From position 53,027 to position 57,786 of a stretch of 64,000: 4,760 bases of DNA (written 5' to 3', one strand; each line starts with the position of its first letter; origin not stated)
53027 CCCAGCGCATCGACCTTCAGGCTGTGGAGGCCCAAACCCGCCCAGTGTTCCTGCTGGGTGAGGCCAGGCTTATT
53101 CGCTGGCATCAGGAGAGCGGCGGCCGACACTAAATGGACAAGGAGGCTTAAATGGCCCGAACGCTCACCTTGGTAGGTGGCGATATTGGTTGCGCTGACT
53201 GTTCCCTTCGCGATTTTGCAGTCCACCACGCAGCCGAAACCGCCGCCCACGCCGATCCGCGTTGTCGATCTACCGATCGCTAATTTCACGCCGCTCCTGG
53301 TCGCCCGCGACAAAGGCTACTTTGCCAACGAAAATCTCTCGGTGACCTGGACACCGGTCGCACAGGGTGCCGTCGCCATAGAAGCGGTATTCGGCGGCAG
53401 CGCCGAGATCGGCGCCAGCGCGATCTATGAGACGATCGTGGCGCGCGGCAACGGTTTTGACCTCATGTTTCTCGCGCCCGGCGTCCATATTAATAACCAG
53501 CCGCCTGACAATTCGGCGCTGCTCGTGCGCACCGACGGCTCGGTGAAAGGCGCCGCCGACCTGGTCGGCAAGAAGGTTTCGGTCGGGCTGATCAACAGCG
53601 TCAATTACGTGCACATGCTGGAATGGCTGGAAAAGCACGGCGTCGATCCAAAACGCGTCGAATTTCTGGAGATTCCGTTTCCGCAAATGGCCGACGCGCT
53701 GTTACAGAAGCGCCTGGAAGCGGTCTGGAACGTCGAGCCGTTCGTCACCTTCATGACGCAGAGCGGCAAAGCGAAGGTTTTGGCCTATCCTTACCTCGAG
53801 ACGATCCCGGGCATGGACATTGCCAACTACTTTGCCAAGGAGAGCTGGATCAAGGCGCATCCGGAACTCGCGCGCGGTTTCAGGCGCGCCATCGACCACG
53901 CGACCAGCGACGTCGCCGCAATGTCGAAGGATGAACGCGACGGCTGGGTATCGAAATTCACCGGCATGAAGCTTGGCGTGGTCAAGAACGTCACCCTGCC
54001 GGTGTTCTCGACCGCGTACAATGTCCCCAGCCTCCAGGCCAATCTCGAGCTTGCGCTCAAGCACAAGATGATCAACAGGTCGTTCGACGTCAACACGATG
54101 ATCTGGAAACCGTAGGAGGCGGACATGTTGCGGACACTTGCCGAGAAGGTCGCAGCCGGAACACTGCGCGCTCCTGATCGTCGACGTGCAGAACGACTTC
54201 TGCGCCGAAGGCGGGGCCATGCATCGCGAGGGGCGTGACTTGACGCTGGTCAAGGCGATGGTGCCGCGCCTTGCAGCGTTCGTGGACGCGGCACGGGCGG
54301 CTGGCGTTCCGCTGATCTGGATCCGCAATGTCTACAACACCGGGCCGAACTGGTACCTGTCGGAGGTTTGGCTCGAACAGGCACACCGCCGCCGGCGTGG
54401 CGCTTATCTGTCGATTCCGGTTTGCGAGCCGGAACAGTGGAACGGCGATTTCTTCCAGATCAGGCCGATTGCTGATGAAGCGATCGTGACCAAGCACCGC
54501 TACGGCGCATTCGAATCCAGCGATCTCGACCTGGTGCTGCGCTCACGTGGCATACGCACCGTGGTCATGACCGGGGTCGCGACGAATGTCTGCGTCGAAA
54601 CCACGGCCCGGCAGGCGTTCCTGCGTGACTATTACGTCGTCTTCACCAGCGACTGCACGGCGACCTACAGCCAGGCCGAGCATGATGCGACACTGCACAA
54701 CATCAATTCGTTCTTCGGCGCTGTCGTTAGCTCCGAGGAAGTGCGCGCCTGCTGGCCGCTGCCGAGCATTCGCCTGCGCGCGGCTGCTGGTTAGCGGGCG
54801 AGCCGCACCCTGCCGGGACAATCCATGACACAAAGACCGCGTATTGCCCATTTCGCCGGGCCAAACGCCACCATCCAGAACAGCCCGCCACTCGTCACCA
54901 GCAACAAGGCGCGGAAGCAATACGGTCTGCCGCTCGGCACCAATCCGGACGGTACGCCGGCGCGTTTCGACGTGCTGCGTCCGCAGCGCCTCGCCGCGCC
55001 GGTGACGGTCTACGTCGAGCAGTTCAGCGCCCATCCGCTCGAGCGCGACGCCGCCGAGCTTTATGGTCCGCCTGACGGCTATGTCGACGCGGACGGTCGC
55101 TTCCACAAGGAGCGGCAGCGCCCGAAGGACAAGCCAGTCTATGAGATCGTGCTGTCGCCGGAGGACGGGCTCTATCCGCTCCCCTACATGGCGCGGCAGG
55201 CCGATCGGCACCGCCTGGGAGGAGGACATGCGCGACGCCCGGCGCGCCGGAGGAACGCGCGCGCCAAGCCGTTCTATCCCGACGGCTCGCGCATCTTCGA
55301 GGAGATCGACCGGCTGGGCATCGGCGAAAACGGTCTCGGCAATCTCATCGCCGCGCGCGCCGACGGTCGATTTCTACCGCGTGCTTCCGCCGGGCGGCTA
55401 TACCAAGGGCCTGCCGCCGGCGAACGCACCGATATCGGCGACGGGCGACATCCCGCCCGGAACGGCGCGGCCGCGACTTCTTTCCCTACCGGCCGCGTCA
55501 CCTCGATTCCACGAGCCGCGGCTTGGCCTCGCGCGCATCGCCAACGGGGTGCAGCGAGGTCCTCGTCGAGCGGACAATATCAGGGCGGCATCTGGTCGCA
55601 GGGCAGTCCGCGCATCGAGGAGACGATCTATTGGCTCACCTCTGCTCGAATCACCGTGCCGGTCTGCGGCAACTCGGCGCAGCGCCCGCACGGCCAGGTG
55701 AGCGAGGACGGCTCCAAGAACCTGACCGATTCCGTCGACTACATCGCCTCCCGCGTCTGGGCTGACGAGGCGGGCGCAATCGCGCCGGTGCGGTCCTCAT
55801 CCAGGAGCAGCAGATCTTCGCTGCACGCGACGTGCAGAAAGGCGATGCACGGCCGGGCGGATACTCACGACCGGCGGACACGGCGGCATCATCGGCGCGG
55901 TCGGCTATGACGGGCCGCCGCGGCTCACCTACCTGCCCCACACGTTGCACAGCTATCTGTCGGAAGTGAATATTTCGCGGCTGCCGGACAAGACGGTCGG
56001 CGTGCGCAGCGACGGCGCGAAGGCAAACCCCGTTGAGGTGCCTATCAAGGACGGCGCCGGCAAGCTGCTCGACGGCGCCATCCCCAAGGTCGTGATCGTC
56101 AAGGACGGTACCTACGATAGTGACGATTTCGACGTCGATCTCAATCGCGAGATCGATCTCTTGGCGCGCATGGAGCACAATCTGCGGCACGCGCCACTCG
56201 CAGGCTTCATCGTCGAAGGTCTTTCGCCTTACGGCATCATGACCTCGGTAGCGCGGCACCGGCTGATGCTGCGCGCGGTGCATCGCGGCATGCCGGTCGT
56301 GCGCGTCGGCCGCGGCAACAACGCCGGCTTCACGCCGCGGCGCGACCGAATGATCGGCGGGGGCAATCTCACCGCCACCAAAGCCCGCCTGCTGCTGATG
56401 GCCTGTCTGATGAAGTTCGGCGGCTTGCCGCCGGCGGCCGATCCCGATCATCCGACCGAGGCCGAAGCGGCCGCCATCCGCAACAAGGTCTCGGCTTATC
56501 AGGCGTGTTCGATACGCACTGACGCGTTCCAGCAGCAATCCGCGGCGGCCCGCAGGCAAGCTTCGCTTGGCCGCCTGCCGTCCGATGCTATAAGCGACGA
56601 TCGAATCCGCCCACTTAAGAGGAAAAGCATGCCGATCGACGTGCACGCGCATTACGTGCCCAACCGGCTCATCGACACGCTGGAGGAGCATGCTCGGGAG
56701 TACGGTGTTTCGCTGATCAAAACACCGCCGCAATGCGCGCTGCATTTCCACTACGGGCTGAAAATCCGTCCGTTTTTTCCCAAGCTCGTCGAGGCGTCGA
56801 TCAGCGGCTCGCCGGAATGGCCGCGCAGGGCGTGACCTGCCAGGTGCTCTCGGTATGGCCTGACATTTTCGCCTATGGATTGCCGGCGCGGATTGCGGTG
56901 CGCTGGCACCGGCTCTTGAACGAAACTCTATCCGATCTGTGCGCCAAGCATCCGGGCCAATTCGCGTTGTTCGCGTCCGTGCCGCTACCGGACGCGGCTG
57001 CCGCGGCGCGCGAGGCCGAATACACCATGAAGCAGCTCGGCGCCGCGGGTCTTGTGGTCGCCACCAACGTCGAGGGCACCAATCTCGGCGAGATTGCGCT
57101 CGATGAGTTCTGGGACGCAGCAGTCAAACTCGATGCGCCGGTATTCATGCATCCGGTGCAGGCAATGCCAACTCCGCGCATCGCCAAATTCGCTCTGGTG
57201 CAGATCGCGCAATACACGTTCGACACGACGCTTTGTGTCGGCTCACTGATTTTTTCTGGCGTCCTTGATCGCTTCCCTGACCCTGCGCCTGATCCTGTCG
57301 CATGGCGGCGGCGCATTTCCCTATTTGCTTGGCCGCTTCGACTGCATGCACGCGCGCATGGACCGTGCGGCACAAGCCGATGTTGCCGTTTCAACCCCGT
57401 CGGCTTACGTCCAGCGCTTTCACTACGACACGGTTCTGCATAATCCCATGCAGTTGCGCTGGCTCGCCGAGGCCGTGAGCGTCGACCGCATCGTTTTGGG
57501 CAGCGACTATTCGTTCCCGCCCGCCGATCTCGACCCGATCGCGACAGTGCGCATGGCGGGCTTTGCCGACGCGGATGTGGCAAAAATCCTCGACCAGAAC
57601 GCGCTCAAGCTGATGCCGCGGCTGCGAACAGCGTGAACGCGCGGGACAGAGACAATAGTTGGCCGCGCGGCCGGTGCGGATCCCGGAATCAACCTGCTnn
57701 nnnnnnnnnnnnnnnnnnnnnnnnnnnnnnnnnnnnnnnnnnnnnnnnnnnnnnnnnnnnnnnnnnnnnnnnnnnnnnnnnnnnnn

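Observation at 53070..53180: Abrupt compositional and taxonomic breakpoint that truncates a TolC-family gene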

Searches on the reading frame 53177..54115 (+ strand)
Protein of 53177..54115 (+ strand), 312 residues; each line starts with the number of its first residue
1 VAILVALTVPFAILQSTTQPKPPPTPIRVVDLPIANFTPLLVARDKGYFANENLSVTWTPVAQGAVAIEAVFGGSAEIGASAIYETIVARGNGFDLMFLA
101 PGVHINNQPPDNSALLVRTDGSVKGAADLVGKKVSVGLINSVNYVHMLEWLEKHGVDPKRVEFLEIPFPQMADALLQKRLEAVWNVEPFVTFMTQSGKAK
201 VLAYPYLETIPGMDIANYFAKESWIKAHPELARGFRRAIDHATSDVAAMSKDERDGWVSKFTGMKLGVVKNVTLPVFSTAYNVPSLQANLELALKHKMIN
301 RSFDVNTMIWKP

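Call 6: search_protein_families(library=pfam, proteins=[window:53177-54115:+], max_evalue=0.01)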
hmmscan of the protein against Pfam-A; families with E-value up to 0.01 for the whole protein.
window:53177-54115:+ (312 aa): 4 families
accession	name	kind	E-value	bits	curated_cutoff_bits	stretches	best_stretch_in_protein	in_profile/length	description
PF09084.16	NMT1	-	4.7e-28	99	20.5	1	35-248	2-211/216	NMT1/THI5 like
PF13379.11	NMT1_2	-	5.7e-14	53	24.7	1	21-247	2-239/252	NMT1-like family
PF16868.10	NMT1_3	-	2.3e-05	24.6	27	1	110-183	90-164/289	NMT1-like family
PF12974.12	Phosphonate-bd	-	4.5e-05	23.4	27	1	57-161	32-136/242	ABC transporter, phosphonate, periplasmic substrate-binding protein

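Call 17: find_homologous_proteins(query=window:53177-54115:+, max_evalue=0.00001)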
Query window:53177-54115:+ (312 aa): 483 proteins with E <= 0.00001 among 3733 candidates; the best 120 are listed.
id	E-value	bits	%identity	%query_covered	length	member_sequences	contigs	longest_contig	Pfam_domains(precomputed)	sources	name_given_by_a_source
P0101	1.5e-203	693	100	99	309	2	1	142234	PF13379.12,PF09084.17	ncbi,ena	-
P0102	7.4e-188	641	91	100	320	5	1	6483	PF13379.12,PF09084.17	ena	-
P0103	7.6e-178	608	86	100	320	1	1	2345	PF13379.12,PF09084.17,PF12974.13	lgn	-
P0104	9.6e-176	601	86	99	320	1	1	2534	PF13379.12,PF09084.17,PF16868.11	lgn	-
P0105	3.6e-173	593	84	100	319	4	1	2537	PF13379.12,PF09084.17,PF16868.11,PF12974.13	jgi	-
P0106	7.6e-173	592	94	89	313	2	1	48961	PF13379.12,PF09084.17,PF12974.13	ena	-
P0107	1.0e-172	591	85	99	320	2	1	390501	PF13379.12,PF09084.17,PF12974.13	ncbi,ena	-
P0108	5.3e-172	589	84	100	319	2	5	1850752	PF13379.12,PF09084.17,PF16868.11,PF12974.13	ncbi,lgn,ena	-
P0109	1.3e-171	588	82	100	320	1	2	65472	PF13379.12,PF09084.17,PF12974.13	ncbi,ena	-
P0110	1.7e-171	587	82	99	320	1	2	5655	PF13379.12,PF09084.17,PF12974.13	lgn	-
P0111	3.4e-170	583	82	99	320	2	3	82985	PF13379.12,PF09084.17,PF12974.13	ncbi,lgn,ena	-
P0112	2.4e-168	577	82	100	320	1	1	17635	PF13379.12,PF09084.17,PF12974.13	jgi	jgi:NitT/TauT family transport system substrate-binding protein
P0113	1.9e-166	571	81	97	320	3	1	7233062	PF13379.12,PF09084.17,PF16868.11,PF12974.13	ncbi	-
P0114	8.8e-164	562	77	99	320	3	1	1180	PF13379.12,PF09084.17,PF12974.13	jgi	jgi:NitT/TauT family transport system substrate-binding protein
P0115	2.9e-163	560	79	100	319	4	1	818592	PF13379.12,PF09084.17,PF12974.13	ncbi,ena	-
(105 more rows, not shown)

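Call 22: find_encoding_contigs(protein=P0106, flank=10000, max_places=4)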
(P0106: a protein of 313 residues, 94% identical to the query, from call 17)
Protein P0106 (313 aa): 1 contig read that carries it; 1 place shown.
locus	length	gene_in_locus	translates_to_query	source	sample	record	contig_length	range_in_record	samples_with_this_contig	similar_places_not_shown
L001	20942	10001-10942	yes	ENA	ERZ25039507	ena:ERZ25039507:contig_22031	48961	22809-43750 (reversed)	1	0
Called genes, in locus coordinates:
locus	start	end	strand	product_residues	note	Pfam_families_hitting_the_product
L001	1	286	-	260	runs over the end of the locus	PF03330:DPBB_1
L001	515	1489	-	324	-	-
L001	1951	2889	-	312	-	PF00126:HTH_1, PF03466:LysR_substrate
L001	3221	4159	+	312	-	PF09084:NMT1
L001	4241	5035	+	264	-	PF00106:adh_short, PF08659:KR (weak), PF23441:SDR (weak), PF13561:adh_short_C2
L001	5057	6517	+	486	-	PF01979:Amidohydro_1, PF12890:DHOase, PF07969:Amidohydro_3 (weak)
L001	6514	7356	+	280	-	PF00005:ABC_tran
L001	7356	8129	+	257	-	PF00528:BPD_transp_1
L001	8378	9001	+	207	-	PF00005:ABC_tran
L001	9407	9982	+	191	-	PF00528:BPD_transp_1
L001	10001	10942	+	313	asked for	PF13379:NMT1_2, PF09084:NMT1, PF12974:Phosphonate-bd (faint)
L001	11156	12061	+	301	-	PF00857:Isochorismatase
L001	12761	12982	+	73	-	-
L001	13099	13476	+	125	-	-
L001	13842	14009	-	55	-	-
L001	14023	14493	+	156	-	PF04909:Amidohydro_2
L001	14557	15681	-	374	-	PF00441:Acyl-CoA_dh_1 (weak), PF08028:Acyl-CoA_dh_2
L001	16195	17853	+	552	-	PF03401:TctC, PF02771:Acyl-CoA_dh_N, PF02770:Acyl-CoA_dh_M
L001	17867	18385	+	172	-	PF00441:Acyl-CoA_dh_1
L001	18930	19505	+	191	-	PF00441:Acyl-CoA_dh_1, PF08028:Acyl-CoA_dh_2 (faint)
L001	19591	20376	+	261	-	PF00378:ECH_1, PF16113:ECH_2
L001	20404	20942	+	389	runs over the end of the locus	PF00108:Thiolase_N (faint), PF22691:Thiolase_C_1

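Call 23: find_encoding_contigs(protein=P0113, flank=10000, max_places=3)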
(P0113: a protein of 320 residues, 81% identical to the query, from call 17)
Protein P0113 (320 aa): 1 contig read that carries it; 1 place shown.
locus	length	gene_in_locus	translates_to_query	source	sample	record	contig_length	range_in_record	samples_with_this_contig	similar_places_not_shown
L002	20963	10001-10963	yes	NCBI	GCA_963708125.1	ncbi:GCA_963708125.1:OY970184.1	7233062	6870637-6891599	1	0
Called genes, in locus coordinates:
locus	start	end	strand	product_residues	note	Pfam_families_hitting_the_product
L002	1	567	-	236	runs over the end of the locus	PF00571:CBS, PF04972:BON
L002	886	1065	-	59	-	-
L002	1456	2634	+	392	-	PF25917:BSH_RND, PF25990:Beta-barrel_YknX (faint), PF25885:HH_EMRA (weak), PF25954:Beta-barrel_RND_2 (weak), PF25963:Beta-barrel_AAEA (weak)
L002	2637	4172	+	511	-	PF00083:Sugar_tr, PF07690:MFS_1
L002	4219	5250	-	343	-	PF01594:AI-2E_transport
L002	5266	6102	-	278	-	PF00582:Usp (faint)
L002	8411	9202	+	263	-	PF00005:ABC_tran, PF13304:AAA_21 (faint)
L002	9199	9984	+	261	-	PF00528:BPD_transp_1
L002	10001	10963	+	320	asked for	PF13379:NMT1_2, PF09084:NMT1, PF12974:Phosphonate-bd (weak), PF16868:NMT1_3 (weak)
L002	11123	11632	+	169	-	PF00857:Isochorismatase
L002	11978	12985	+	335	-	PF04909:Amidohydro_2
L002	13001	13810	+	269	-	PF00106:adh_short, PF08659:KR, PF13561:adh_short_C2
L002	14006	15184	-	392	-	PF08028:Acyl-CoA_dh_2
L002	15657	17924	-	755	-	PF01315:Ald_Xan_dh_C, PF02738:MoCoBD_1, PF20256:MoCoBD_2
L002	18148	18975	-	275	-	PF03446:NAD_binding_2, PF14833:NAD_binding_11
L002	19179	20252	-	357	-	PF02615:Ldh_2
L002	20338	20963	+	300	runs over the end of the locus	-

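Call 35: find_encoding_contigs(protein=P0101, flank=10000, max_places=4)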
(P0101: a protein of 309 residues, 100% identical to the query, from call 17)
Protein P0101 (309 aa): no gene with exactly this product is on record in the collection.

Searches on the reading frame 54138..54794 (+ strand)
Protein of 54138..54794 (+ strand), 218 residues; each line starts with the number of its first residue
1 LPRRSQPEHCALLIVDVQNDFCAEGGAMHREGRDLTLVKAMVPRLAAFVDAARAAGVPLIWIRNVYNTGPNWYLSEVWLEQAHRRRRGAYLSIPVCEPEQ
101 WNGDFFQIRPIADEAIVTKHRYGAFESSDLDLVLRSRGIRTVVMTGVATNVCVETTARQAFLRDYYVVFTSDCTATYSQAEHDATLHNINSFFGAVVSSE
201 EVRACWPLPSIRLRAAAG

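Call 6: search_protein_families(library=pfam, proteins=[window:54138-54794:+], max_evalue=0.01)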
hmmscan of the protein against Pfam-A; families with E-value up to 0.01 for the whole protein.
window:54138-54794:+ (218 aa): 1 family
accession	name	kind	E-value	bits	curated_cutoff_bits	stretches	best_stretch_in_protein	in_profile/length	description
PF00857.26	Isochorismatase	-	1e-42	146.6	27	1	10-201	1-175/175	Isochorismatase domain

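Call 9: find_encoding_contigs(protein=window:54138-54794:+, flank=10000, max_places=6)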
Protein window:54138-54794:+ (218 aa): no gene with exactly this product is on record in the collection.

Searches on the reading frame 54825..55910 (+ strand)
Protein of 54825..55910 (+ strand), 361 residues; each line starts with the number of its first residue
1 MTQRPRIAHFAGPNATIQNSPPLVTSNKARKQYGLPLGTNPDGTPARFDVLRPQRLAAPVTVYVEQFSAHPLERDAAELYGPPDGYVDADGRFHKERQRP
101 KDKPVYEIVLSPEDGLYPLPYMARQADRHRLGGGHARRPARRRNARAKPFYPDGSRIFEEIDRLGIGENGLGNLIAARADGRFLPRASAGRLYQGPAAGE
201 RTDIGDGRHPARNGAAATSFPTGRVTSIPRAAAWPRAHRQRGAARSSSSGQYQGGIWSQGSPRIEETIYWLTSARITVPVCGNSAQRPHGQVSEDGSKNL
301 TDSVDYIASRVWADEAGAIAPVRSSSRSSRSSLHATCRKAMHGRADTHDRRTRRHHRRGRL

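Call 6: search_protein_families(library=pfam, proteins=[window:54825-55910:+], max_evalue=0.01)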
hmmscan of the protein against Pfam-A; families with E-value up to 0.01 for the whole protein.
window:54825-55910:+ (361 aa): 1 family
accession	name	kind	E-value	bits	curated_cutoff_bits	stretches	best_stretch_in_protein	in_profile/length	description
PF00710.25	Asparaginase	-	0.0099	15.8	22.5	0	251-310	76-137/193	Asparaginase, N-terminal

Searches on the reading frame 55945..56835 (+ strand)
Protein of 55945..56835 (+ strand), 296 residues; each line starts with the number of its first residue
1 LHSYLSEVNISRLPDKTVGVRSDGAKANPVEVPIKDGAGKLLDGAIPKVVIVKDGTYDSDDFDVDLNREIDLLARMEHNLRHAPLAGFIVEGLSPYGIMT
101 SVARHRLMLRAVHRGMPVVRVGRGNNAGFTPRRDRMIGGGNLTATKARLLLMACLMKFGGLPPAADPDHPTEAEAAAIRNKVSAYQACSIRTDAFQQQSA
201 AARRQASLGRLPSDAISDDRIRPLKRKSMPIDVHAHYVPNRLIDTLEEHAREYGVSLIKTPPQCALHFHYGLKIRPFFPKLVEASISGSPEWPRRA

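Call 6: search_protein_families(library=pfam, proteins=[window:55945-56835:+], max_evalue=0.01)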
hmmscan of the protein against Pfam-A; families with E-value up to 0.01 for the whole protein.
window:55945-56835:+ (296 aa): 1 family
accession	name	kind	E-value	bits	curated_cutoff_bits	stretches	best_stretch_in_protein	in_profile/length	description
PF17763.6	Asparaginase_C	-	8.1e-06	26.2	34.6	1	83-157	22-103/114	Glutaminase/Asparaginase C-terminal domain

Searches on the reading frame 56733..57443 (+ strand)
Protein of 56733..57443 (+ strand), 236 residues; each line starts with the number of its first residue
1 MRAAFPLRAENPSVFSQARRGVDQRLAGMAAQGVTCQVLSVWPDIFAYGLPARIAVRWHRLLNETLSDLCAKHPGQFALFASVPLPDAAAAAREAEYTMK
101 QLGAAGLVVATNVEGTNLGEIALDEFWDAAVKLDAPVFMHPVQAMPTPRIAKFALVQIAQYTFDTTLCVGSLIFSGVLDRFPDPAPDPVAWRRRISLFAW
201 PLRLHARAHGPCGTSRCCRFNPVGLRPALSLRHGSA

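Call 6: search_protein_families(library=pfam, proteins=[window:56733-57443:+], max_evalue=0.01)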
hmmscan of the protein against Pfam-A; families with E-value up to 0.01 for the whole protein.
window:56733-57443:+ (236 aa): 1 family
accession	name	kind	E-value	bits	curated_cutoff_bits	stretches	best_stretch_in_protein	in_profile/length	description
PF04909.20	Amidohydro_2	-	2.4e-12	47.6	26.4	1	62-183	65-171/289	Amidohydrolase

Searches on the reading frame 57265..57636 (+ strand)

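Call 15: search_protein_families(library=pfam, proteins=[window:57265-57636:+], max_evalue=0.01)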
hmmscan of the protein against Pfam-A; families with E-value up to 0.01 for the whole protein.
window:57265-57636:+ (123 aa): 1 family
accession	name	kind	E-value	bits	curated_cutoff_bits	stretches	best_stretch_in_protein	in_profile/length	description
PF04909.20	Amidohydro_2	-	1.1e-10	42.2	26.4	1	6-116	170-286/289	Amidohydrolase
